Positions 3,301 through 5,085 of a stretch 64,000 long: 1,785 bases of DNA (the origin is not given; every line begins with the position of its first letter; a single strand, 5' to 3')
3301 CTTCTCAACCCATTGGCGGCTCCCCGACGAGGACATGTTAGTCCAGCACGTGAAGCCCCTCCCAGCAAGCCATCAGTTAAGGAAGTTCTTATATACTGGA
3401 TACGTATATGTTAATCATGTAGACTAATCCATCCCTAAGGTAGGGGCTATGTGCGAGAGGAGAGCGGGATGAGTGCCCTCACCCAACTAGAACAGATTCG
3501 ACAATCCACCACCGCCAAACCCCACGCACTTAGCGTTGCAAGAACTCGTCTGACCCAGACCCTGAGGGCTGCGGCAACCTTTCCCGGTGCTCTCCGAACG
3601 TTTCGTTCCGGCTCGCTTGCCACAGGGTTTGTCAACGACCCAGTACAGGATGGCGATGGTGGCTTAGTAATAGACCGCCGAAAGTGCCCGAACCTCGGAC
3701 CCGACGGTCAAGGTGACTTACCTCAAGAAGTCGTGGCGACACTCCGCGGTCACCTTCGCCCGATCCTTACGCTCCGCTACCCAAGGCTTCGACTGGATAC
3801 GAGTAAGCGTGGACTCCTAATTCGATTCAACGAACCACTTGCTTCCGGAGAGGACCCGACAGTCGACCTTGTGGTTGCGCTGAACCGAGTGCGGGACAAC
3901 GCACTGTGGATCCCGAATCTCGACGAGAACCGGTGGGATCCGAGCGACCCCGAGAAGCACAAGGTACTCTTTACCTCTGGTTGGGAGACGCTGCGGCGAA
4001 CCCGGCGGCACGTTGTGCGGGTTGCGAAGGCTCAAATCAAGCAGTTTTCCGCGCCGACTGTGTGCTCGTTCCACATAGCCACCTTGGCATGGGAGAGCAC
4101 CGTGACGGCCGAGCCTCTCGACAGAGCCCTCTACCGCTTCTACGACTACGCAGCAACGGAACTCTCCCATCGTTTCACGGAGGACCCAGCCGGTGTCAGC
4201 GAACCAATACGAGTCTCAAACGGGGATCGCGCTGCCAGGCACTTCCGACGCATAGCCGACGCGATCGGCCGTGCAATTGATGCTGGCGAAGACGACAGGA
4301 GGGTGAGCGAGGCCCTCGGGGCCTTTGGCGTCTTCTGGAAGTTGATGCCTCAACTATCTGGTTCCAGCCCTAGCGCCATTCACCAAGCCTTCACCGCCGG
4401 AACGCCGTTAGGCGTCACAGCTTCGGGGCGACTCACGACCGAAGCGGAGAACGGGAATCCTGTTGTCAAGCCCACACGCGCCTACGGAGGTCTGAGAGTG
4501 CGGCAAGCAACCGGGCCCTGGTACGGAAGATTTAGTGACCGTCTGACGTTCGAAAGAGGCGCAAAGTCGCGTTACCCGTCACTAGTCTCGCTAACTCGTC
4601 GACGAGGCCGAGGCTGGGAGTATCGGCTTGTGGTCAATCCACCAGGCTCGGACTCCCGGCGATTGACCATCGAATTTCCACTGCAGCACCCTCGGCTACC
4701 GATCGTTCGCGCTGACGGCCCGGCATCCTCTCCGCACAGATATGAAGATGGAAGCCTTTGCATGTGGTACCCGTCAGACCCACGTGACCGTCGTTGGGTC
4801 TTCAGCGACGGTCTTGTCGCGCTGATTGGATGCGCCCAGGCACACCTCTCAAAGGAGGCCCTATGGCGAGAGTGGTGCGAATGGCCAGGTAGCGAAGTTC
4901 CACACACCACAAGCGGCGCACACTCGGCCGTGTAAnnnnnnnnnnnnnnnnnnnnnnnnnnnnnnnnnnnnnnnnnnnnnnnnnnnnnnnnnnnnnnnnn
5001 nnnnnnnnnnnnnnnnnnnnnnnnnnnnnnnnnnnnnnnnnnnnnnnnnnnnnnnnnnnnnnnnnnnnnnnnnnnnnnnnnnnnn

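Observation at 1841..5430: Candidate undescribed CBASS-like/ubiquitin-like immune module: HigB + HTH-ImmA/IrrE, divergent from an NTase-E2 fusion and a coupled TM ORF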

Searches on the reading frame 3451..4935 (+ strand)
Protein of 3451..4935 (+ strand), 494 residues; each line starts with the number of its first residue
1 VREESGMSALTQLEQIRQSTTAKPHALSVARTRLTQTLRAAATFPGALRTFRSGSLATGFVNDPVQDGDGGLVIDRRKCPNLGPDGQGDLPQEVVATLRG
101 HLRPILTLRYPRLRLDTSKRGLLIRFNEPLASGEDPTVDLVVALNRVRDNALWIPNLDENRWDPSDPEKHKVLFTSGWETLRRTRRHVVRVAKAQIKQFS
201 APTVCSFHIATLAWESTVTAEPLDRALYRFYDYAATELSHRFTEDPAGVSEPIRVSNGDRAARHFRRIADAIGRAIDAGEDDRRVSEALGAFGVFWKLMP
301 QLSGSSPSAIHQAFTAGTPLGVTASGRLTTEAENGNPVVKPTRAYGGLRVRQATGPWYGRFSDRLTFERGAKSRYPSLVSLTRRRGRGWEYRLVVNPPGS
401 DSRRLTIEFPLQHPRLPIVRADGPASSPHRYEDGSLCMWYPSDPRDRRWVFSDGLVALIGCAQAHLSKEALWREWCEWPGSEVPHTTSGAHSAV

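Call 3: search_protein_families(library=pfam, proteins=[window:3451-4935:+], max_evalue=0.1)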
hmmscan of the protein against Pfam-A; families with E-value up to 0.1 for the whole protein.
window:3451-4935:+ (494 aa): 0 families

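Call 4: search_protein_families(library=padloc, proteins=[window:3451-4935:+], max_evalue=0.1)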
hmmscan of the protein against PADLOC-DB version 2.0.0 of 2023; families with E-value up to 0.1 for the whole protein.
window:3451-4935:+ (494 aa): 19 families
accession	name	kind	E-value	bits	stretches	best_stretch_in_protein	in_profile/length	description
PDLC00777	Cyclase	-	9.8e-97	322.4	1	12-346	7-335/341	oligonucleotide-cyclase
PDLC00779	Cyclase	-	1.2e-38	131.3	1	13-300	13-300/345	oligonucleotide-cyclase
PDLC00867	E2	-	1.7e-36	123.2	1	352-487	7-144/145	E2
PDLC00869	E2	-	1.4e-19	68.5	1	352-486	3-152/158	E2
PDLC00874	E2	-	4.5e-18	63.4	1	413-488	36-117/121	E2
PDLC00818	Cyclase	-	1.3e-17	62.3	1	10-281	4-274/322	oligonucleotide-cyclase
PDLC00823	Cyclase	-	2.1e-13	48.6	1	134-289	114-270/285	oligonucleotide-cyclase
PDLC00858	E2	-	9.2e-08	30.4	1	411-487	61-136/148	E2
PDLC00809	Cyclase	-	1e-07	29.9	1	105-291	91-283/295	oligonucleotide-cyclase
PDLC00844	E1-E2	-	2.4e-05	21.2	1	405-457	49-101/489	E1-E2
PDLC00816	Cyclase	-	0.00077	16.4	1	395-485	450-542/542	oligonucleotide-cyclase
PDLC00820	Cyclase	-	0.0012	16.2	1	135-346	120-318/324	oligonucleotide-cyclase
PDLC00862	E2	-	0.0035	15.4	1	426-486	89-148/150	E2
PDLC00876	E2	-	0.006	14.3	1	420-488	75-139/158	E2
PDLC00773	Cyclase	-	0.0067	14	1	87-171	84-155/334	oligonucleotide-cyclase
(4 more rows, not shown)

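Call 5: find_homologous_proteins(query=window:3451-4935:+, max_evalue=0.00001)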
Query window:3451-4935:+ (494 aa): 426 proteins with E <= 0.00001 among 8000 candidates; the best 120 are listed.
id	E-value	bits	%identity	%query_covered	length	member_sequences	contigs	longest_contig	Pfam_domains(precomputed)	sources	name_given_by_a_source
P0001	0.0e+0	1123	100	99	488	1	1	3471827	-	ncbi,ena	-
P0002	2.7e-174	599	58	97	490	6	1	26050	PF26395.1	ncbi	-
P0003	4.5e-170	585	56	98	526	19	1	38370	PF26395.1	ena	-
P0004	6.9e-170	584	56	97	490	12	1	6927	PF26395.1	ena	-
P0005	1.4e-168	580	57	97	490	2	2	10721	PF26395.1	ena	-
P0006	3.5e-168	578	57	97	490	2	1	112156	PF26395.1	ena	-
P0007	9.6e-167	574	56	96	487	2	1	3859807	PF26395.1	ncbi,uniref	ncbi:hypothetical protein [Candidatus Poriferisodalis sp.]|uniref:hypothetical protein n=1 Tax=Candi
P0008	1.1e-163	564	74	69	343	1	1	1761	-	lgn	-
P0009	5.1e-151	522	68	69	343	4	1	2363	-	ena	-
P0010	1.8e-150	520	69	69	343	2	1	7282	-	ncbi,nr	ncbi:MAG: hypothetical protein GY925_27460 [Actinomycetia bacterium]|nr:hypothetical protein [Actino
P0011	3.8e-139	483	65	69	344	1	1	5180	-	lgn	-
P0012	2.7e-130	453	61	70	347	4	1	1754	-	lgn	-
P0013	2.9e-128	447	59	70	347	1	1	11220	-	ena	-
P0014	9.5e-125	435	58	70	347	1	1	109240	-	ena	-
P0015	3.6e-124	433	71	56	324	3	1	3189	-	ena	-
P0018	3.2e-123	430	58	70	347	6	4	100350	-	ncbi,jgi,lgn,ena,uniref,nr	ncbi:MAG: hypothetical protein OXH86_10565 [Acidimicrobiaceae bacterium]|uniref:hypothetical protein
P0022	1.4e-121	425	47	97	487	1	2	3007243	-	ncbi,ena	-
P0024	6.7e-121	422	58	69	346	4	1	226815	-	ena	-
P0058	3.1e-103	364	44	96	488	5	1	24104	PF18144.8,PF26395.1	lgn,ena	-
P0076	3.0e-86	308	39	96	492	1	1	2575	PF26395.1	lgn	-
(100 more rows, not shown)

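Call 6: search_protein_families(library=ncbifam, proteins=[window:3451-4935:+], max_evalue=0.01)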
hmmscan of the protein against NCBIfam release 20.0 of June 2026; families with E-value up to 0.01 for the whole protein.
window:3451-4935:+ (494 aa): 1 family
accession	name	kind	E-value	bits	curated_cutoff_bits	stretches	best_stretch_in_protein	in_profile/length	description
NF041117.1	CBASS_cyclase_b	equivalog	1.3e-12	47.9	200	1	49-281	37-260/275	CBASS oligonucleotide cyclase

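Call 8: find_encoding_contigs(protein=P0007, flank=6000, max_places=3)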
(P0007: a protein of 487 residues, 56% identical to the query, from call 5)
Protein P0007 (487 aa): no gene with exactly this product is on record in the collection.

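Call 9: find_encoding_contigs(protein=P0022, flank=6000, max_places=3)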
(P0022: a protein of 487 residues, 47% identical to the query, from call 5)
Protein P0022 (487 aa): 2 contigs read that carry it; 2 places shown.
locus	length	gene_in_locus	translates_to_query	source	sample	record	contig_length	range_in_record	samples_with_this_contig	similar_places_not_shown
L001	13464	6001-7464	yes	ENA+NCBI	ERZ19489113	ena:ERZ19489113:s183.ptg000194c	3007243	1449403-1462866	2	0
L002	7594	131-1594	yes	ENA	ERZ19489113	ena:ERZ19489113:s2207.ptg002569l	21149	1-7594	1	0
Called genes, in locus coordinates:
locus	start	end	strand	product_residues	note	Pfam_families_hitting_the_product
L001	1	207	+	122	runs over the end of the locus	-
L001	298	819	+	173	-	PF01243:PNPOx_N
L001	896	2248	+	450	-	PF07992:Pyr_redox_2 (faint), PF01494:FAD_binding_3 (faint), PF01593:Amino_oxidase (faint), PF22607:FAD_binding-like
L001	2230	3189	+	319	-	PF13458:Peripla_BP_6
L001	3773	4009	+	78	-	PF13412:HTH_24 (weak)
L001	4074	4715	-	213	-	PF11848:DUF3368 (faint)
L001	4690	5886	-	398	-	PF01381:HTH_3, PF13560:HTH_31, PF06114:Peptidase_M78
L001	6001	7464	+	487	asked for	-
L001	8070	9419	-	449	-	-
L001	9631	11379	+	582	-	PF02129:Peptidase_S15, PF08530:PepX_C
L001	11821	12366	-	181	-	-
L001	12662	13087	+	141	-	-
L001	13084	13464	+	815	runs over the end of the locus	PF13519:VWA_2 (faint)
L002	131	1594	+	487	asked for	-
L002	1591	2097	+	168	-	-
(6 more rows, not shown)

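Call 10: find_encoding_contigs(protein=P0002, flank=6000, max_places=2)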
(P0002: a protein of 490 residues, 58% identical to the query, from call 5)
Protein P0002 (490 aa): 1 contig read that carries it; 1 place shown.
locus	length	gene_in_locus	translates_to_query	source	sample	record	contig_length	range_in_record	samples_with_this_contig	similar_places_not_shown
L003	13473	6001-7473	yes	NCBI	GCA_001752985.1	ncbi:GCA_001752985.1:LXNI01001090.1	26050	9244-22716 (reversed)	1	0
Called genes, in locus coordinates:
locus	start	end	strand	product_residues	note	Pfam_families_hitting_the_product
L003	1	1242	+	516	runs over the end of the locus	PF06253:MTTB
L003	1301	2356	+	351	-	PF00296:Bac_luciferase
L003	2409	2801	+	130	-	PF13577:SnoaL_4, PF12680:SnoaL_2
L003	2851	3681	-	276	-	PF10604:Polyketide_cyc2 (weak), PF08327:AHSA1 (weak)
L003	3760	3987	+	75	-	-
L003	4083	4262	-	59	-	-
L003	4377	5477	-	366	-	PF01381:HTH_3, PF06114:Peptidase_M78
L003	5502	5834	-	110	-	-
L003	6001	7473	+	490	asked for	PF26395:E2-CBASS (weak)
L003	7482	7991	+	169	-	-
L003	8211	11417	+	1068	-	PF00176:SNF2-rel_dom, PF04851:ResIII, PF00270:DEAD (faint), PF00271:Helicase_C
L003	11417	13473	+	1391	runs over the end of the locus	PF07669:Eco57I, PF20473:MmeI_Mtase, PF20466:MmeI_TRD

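Call 11: find_encoding_contigs(protein=P0006, flank=6000, max_places=2)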
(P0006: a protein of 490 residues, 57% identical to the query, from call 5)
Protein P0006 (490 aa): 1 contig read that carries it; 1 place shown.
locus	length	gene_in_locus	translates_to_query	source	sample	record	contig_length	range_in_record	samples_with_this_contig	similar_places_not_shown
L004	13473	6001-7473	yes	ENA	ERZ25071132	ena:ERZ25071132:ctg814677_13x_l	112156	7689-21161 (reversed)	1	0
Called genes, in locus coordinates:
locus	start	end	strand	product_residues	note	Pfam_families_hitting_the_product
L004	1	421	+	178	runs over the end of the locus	PF00929:RNase_T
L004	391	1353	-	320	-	-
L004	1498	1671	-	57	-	-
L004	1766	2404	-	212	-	PF01643:Acyl-ACP_TE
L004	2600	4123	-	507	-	PF00117:GATase, PF07722:Peptidase_C26 (weak), PF02540:NAD_synthase (weak), PF00958:GMP_synt_C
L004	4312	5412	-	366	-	PF01381:HTH_3, PF06114:Peptidase_M78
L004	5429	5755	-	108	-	-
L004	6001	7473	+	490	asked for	PF26395:E2-CBASS (weak)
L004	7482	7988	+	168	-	-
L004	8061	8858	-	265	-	PF00293:NUDIX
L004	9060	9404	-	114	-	PF02452:PemK_toxin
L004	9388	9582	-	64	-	-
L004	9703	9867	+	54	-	-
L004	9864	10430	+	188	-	-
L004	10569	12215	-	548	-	PF00118:Cpn60_TCP1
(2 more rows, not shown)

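Call 12: find_encoding_contigs(protein=P0058, flank=6000, max_places=2)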
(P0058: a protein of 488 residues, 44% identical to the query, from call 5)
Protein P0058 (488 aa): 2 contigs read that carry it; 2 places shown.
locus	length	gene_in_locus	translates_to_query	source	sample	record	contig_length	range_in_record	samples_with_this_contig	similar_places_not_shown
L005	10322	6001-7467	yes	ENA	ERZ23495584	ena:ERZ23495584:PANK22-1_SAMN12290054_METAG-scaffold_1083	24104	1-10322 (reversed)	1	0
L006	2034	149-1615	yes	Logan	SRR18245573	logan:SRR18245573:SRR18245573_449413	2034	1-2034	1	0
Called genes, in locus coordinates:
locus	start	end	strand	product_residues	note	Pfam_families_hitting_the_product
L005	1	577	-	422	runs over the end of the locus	PF06723:MreB_Mbl, PF14450:FtsA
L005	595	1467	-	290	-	PF01795:Methyltransf_5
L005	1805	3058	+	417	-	PF05977:MFS_3, PF07690:MFS_1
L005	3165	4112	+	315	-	PF00535:Glycos_transf_2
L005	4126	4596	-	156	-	PF02367:TsaE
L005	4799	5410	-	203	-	-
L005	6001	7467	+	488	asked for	PF18144:SMODS (weak), PF26395:E2-CBASS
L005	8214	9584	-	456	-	-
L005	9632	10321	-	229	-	?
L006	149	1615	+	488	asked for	PF18144:SMODS (weak), PF26395:E2-CBASS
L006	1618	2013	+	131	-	-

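Call 13: find_encoding_contigs(protein=P0018, flank=6000, max_places=3)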
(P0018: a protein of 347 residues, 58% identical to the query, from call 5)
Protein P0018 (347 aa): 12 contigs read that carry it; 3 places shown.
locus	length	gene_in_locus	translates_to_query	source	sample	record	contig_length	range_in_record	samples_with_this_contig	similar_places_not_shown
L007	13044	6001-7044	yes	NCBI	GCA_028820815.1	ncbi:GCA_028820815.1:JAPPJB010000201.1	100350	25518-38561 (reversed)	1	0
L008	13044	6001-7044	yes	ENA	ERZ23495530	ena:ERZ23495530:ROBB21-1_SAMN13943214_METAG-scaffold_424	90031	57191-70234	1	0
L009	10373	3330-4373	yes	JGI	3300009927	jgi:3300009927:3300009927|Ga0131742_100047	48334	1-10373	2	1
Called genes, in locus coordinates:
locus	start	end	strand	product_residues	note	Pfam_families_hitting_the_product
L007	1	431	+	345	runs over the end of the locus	PF00145:DNA_methylase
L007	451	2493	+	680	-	PF02518:HATPase_c (faint), PF13589:HATPase_c_3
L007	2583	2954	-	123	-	PF18135:Type_ISP_C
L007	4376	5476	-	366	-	PF01381:HTH_3, PF06114:Peptidase_M78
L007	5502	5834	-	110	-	-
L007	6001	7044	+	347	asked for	-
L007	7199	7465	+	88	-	PF26395:E2-CBASS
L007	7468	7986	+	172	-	-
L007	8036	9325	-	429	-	PF00930:DPPIV_N (faint), PF07676:PD40 (faint), PF26550:Tricorn_2nd (weak), PF26549:Tricorn_N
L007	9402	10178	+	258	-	PF07722:Peptidase_C26 (weak), PF00117:GATase, PF07722:Peptidase_C26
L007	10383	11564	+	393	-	PF13784:Fic_N, PF02661:Fic, PF01978:TrmB (weak)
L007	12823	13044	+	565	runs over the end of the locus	PF00743:FMO-like, PF01266:DAO (weak), PF03486:HI0933_like (faint), PF07992:Pyr_redox_2, PF13450:NAD_binding_8, PF13738:Pyr_redox_3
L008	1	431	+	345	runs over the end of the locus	PF00145:DNA_methylase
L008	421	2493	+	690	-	PF02518:HATPase_c (faint), PF13589:HATPase_c_3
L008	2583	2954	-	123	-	PF18135:Type_ISP_C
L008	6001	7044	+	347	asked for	-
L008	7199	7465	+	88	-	PF26395:E2-CBASS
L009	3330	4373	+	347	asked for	-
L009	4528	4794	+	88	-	PF26395:E2-CBASS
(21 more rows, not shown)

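Call 14: find_encoding_contigs(protein=P0010, flank=6000, max_places=2)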
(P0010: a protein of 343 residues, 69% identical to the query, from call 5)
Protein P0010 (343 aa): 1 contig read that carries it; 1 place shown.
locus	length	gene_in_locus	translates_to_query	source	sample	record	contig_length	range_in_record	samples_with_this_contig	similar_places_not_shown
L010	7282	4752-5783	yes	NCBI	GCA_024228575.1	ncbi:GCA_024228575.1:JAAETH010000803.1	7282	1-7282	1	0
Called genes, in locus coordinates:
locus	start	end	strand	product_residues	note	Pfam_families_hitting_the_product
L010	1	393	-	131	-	PF00005:ABC_tran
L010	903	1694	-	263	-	PF00561:Abhydrolase_1, PF12697:Abhydrolase_6, PF12146:Hydrolase_4 (weak)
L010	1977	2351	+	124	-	-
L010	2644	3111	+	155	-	PF00589:Phage_integrase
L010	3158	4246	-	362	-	PF01381:HTH_3, PF06114:Peptidase_M78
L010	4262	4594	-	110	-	-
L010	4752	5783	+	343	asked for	-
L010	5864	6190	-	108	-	-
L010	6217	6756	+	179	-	-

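Call 15: find_encoding_contigs(protein=P0024, flank=6000, max_places=2)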
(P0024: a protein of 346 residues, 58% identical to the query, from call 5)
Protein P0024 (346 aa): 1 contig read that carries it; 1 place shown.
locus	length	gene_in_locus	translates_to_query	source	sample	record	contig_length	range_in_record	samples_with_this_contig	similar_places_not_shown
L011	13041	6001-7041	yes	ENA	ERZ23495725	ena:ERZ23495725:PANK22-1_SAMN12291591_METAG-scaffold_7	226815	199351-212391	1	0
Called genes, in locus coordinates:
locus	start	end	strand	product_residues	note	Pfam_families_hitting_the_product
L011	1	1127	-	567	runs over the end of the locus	-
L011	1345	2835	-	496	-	-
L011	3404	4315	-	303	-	-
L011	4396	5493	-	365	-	PF01381:HTH_3, PF06114:Peptidase_M78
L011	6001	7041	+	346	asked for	-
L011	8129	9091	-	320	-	PF02661:Fic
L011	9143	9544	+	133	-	PF10861:DUF2784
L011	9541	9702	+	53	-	-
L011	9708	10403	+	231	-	PF19865:DUF6338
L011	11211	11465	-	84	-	-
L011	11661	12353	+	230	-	PF01738:DLH, PF00326:Peptidase_S9 (faint), PF08840:BAAT_C (faint)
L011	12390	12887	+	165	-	PF01613:Flavin_Reduct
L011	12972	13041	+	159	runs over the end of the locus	PF00903:Glyoxalase, PF18029:Glyoxalase_6 (weak)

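Call 29: search_solved_structures(query=window:3451-4935:+, max_evalue=1, show_alignments=3)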
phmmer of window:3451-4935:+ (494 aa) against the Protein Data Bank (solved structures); distinct sequences matched with E-value up to 1: 6.
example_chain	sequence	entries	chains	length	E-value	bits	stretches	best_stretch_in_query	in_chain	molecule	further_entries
6p8u_A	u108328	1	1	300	0.31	12.8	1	149-266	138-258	Nucleotidyltransferase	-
6p82_A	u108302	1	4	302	0.31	12.8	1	149-266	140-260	Nucleotidyltransferase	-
6p8j_C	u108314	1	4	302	0.39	12.5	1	150-266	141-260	Nucleotidyltransferase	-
6cyr_A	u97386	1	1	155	0.52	12.1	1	401-449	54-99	Ubiquitin-conjugating enzyme E2 A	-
8iej_R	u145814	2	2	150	0.66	11.7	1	401-439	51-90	Ubiquitin-conjugating enzyme E2 A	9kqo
6cyo_A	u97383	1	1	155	0.7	11.7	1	401-439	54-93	Ubiquitin-conjugating enzyme E2 A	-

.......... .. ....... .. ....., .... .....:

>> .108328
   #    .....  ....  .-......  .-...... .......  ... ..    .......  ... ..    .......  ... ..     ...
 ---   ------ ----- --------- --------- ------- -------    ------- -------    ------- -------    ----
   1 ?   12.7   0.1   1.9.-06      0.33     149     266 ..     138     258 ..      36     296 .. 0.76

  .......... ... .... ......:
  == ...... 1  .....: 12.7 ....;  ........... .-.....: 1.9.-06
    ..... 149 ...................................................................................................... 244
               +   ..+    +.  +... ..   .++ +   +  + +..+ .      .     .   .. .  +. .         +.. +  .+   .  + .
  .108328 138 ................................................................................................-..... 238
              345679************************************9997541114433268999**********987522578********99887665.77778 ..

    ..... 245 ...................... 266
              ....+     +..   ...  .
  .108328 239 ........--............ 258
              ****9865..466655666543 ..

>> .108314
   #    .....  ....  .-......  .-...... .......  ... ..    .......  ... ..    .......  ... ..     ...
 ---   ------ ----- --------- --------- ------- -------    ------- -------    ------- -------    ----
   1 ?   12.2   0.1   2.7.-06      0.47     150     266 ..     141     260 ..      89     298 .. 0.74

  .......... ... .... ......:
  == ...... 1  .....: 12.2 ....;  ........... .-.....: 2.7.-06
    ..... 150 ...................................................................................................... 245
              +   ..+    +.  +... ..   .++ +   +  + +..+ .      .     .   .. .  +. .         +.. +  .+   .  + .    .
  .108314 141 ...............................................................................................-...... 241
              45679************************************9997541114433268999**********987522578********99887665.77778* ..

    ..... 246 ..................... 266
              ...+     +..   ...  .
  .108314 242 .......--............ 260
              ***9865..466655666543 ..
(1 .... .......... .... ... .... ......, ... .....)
